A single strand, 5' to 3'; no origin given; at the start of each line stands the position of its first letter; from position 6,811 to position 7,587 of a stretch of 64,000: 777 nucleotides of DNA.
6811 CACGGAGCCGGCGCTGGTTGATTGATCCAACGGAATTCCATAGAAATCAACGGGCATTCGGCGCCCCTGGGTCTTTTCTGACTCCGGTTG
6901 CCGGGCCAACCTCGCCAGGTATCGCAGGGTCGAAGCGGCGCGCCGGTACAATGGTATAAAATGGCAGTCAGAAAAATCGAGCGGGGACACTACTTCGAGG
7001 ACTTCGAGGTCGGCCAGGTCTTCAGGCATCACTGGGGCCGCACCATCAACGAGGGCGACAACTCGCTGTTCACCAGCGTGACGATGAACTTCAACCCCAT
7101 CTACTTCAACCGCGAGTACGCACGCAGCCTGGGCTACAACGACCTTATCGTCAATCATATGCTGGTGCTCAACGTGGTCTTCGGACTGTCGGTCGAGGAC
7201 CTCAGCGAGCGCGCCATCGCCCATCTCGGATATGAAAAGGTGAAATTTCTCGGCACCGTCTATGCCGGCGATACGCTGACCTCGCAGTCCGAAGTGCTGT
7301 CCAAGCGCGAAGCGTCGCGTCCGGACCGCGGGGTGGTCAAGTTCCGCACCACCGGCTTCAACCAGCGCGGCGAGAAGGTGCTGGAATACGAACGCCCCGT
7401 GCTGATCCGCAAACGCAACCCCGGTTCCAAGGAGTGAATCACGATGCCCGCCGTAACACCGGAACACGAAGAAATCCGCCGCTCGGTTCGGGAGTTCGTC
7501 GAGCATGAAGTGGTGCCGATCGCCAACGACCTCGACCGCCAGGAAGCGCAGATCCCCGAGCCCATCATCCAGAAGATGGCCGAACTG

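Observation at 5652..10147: MaoC hydratase - acyl-CoA dehydrogenase - MaoC hydratase - CitE/HpcH-like CoA-ester lyase operon with a divergent MDR reductase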

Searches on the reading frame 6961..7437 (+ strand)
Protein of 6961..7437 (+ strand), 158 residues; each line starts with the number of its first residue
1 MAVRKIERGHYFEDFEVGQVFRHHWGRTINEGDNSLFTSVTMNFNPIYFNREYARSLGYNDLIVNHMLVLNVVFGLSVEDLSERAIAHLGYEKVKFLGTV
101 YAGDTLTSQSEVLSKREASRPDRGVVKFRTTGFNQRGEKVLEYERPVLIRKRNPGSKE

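Call 5: search_protein_families(library=pfam, proteins=[window:6961-7437:+])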
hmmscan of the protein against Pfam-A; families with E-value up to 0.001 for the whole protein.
window:6961-7437:+ (158 aa): 3 families
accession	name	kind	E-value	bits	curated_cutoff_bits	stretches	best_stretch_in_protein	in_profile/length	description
PF19315.5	MC_hydratase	-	1.6e-29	103.6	26.5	1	6-154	18-169/353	Mesaconyl-CoA hydratase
PF01575.25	MaoC_dehydratas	-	2.8e-17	62.9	27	1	17-124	6-113/123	MaoC like domain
PF13452.11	FAS1_DH_region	-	2e-09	38.1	22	1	17-142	3-131/132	FAS1-like, dehydratase domain region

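Call 6: search_protein_families(library=ncbifam, proteins=[window:6961-7437:+])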
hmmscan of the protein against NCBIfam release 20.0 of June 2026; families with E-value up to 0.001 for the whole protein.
window:6961-7437:+ (158 aa): 6 families
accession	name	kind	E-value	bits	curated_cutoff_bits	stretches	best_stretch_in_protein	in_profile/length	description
NF038241.1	RipB_Ich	equivalog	5e-40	137.3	340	1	8-153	20-166/175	(R)-specific enoyl-CoA hydratase RipB/Ich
NF041625.1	methfumCoahyd_Halo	equivalog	7.5e-31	107.6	560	1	5-155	19-172/358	2-methylfumaryl-CoA hydratase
TIGR02278.1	PaaN-DH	equivalog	3.4e-10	38.8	562.8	1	11-144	524-657/664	phenylacetic acid degradation bifunctional protein PaaZ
NF006045.0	PRK08190.1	subfamily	1.3e-09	37.4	282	1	7-146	6-138/467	bifunctional enoyl-CoA hydratase/phosphate acetyltransferase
NF040624.1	HadA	equivalog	3.2e-07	30.7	180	1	39-143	23-131/144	(3R)-hydroxyacyl-ACP dehydratase subunit HadA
NF040620.1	fused_HadA_HadB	exception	1.5e-06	27.9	350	0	9-72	193-255/329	fused (3R)-hydroxyacyl-ACP dehydratase subunits HadA/HadB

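Call 8: search_solved_structures(query=window:6961-7437:+, max_evalue=0.001)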
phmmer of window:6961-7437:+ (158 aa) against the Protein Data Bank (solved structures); distinct sequences matched with E-value up to 0.001: 8.
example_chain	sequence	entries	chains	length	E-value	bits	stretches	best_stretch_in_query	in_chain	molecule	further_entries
4e3e_A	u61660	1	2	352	3.1e-39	137.9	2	5-156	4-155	MaoC domain protein dehydratase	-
8hgn_A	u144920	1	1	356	1.8e-38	135.4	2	6-157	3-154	Beta-methylmalyl-CoA dehydratase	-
4ffu_A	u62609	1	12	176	1.5e-15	60.9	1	7-154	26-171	oxidase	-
1q6w_A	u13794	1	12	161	2.8e-15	60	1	10-152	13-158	monoamine oxidase regulatory protein, putative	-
5cpg_A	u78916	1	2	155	5.9e-07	33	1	12-148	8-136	(R)-specific enoyl-CoA hydratase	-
1iq6_A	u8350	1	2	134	6.5e-07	32.9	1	15-138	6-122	(R)-SPECIFIC ENOYL-COA HYDRATASE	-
2bi0_A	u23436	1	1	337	1.2e-05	28.8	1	9-148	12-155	HYPOTHETICAL PROTEIN RV0216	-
6jql_A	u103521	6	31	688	0.00026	24.4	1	10-151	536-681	Bifunctional protein PaaZ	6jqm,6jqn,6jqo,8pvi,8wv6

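Call 25: search_solved_structures(query=window:6961-7437:+, max_evalue=1e-20, show_alignments=2)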
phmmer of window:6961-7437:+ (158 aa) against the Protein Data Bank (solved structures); distinct sequences matched with E-value up to 1e-20: 2.
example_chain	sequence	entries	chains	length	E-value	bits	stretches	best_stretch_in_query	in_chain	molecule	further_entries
4e3e_A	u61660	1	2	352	3.1e-39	137.9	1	5-156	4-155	MaoC domain protein dehydratase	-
8hgn_A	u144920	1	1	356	1.8e-38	135.4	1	6-157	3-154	Beta-methylmalyl-CoA dehydratase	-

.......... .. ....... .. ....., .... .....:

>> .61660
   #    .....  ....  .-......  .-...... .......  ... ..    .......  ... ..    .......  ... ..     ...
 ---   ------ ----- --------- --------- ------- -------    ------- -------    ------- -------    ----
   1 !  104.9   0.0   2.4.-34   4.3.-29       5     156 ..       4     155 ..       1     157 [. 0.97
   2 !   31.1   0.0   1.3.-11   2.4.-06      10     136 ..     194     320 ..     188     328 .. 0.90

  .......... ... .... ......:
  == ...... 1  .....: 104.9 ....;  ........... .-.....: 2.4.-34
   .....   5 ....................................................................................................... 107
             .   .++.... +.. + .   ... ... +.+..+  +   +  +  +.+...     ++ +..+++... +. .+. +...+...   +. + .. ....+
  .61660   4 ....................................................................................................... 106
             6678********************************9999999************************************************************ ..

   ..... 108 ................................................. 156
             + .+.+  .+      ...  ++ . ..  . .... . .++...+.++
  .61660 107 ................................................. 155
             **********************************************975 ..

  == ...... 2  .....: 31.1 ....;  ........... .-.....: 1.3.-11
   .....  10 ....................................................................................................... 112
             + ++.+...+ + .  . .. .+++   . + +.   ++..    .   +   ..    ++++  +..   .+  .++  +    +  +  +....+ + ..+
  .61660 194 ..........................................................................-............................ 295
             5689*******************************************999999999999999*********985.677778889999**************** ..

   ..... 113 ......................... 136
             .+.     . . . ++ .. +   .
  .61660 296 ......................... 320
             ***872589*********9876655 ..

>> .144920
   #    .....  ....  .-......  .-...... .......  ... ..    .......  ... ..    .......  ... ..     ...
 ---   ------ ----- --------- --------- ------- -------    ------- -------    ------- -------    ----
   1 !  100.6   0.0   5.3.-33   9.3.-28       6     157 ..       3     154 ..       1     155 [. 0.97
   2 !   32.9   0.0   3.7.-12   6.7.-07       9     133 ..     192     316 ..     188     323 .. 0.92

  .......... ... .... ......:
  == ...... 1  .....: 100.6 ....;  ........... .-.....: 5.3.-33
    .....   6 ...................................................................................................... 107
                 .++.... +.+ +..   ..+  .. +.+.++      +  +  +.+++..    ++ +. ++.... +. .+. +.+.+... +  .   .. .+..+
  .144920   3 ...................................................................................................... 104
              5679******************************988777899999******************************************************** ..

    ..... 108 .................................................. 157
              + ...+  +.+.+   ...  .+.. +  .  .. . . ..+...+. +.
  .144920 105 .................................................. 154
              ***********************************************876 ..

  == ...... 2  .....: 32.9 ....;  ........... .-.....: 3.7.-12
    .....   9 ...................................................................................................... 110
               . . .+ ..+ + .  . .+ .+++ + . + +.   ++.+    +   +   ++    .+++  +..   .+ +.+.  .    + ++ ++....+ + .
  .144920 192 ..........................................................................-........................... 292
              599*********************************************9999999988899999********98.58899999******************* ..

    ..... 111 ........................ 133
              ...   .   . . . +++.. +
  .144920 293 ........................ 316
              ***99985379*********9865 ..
